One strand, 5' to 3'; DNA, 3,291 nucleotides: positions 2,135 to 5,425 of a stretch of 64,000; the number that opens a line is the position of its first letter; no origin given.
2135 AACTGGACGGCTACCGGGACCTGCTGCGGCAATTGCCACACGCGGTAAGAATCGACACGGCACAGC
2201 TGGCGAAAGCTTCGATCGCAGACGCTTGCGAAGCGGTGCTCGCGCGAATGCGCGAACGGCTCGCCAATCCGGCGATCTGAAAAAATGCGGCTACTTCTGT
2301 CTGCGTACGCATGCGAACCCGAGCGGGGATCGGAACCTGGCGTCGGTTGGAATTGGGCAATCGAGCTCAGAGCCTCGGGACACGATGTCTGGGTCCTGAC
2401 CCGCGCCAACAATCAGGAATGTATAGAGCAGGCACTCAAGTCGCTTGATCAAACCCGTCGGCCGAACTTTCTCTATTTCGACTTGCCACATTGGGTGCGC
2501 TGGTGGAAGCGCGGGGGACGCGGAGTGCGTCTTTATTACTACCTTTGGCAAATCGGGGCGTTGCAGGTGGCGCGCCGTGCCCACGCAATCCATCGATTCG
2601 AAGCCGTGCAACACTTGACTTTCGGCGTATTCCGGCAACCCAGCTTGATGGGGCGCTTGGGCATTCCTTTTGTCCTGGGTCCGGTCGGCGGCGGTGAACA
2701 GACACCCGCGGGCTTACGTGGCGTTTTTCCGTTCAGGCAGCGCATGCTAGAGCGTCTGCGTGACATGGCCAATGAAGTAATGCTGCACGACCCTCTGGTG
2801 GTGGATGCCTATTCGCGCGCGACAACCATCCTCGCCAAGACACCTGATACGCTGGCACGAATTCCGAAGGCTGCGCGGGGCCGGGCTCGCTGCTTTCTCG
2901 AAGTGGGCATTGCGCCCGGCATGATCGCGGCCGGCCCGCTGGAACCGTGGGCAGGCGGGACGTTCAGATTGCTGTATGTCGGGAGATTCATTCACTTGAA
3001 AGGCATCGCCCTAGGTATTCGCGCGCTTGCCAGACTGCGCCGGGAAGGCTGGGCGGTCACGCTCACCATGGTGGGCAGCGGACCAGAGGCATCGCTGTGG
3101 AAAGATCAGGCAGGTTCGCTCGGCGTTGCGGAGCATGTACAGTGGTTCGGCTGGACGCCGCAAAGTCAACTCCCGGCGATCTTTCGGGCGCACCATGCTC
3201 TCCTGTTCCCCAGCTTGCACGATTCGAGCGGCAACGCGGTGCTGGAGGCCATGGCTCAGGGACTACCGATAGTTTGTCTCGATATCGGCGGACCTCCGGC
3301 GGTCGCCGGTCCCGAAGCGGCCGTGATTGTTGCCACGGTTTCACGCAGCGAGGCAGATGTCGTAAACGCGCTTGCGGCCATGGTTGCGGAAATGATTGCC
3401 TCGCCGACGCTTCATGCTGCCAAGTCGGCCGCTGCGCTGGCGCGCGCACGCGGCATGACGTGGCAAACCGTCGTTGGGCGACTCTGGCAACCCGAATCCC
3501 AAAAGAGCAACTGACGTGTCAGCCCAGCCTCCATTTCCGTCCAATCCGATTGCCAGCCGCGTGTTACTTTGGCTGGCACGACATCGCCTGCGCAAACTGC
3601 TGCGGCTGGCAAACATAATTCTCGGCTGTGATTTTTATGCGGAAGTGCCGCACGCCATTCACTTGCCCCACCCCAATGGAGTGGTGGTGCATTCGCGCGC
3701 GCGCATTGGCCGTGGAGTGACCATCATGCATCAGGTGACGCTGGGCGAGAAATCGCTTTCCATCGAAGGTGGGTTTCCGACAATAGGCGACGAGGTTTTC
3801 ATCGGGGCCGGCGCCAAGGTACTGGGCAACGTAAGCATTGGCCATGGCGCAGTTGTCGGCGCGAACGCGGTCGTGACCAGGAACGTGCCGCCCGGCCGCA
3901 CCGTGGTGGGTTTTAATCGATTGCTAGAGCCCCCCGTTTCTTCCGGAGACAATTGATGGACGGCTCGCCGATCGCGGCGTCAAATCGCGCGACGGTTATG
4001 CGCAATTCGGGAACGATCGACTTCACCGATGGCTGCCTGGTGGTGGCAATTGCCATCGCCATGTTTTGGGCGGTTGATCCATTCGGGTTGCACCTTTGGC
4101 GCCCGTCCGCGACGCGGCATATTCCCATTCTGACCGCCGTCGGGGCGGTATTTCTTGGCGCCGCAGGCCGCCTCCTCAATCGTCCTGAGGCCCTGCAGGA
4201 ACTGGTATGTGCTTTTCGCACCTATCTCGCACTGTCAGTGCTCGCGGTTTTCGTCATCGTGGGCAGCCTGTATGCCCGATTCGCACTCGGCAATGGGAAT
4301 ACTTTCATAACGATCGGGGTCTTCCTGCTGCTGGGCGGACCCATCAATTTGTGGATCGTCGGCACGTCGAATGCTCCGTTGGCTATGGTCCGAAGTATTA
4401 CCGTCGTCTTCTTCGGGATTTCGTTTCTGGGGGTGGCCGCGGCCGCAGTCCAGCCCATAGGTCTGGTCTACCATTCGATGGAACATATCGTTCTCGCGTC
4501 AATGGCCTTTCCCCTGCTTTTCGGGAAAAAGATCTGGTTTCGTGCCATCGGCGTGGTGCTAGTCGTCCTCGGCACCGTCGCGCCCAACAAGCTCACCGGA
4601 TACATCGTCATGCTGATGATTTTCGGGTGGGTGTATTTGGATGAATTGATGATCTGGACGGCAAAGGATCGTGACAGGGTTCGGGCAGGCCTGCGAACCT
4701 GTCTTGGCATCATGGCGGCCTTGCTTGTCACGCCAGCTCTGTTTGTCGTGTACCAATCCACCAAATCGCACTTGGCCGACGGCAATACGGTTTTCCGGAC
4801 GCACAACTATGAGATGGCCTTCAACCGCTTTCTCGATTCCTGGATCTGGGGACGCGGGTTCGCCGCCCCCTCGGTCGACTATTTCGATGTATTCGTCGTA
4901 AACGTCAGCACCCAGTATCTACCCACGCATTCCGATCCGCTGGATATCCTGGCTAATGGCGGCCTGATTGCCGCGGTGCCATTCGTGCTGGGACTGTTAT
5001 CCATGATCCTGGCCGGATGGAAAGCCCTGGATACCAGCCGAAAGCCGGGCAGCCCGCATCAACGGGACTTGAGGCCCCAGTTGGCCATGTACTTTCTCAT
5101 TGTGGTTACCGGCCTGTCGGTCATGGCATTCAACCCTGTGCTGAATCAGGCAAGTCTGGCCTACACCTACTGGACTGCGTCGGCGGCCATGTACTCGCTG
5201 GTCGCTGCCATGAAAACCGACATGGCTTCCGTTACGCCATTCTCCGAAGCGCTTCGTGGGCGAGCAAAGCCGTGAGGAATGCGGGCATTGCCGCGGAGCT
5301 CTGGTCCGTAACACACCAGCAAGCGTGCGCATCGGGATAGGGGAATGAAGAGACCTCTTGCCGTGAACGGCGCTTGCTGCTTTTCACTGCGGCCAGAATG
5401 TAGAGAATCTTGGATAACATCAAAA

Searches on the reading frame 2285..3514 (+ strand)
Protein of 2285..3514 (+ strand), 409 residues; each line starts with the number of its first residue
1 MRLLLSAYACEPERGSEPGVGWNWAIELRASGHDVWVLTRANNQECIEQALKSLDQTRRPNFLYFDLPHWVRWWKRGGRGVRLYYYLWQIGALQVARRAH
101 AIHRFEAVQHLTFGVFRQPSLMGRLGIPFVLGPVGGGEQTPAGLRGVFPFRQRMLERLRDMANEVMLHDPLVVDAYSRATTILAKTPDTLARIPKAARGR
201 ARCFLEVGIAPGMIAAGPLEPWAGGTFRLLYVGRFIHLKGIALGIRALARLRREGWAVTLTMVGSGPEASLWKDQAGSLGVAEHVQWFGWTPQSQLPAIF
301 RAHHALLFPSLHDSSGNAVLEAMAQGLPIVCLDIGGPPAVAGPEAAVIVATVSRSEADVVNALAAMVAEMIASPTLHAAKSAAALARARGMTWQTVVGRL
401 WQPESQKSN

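Call 73: search_protein_families(library=pfam, proteins=[window:2285-3514:+], max_evalue=0.00001)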
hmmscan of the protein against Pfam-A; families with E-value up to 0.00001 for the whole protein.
window:2285-3514:+ (409 aa): 3 families
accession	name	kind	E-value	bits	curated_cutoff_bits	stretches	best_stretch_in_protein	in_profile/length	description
PF00534.26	Glycos_transf_1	-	5.6e-25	88.3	26.4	1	225-363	14-152/172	Glycosyl transferases group 1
PF13692.12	Glyco_trans_1_4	-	3.5e-24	86.1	27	1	228-364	3-137/142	Glycosyl transferases group 1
PF20706.3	GT4-conflict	-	6.5e-11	42.3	26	1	211-400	179-385/385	Family 4 Glycosyltransferase in conflict systems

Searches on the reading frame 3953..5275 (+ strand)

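Call 73: search_protein_families(library=pfam, proteins=[window:3953-5275:+], max_evalue=0.00001)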
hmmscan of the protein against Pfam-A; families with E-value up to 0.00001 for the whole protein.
window:3953-5275:+ (440 aa): 1 family
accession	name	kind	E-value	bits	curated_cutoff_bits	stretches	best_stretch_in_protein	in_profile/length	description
PF04932.20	Wzy_C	-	4e-11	43.4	31.7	1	201-344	3-148/149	O-Antigen ligase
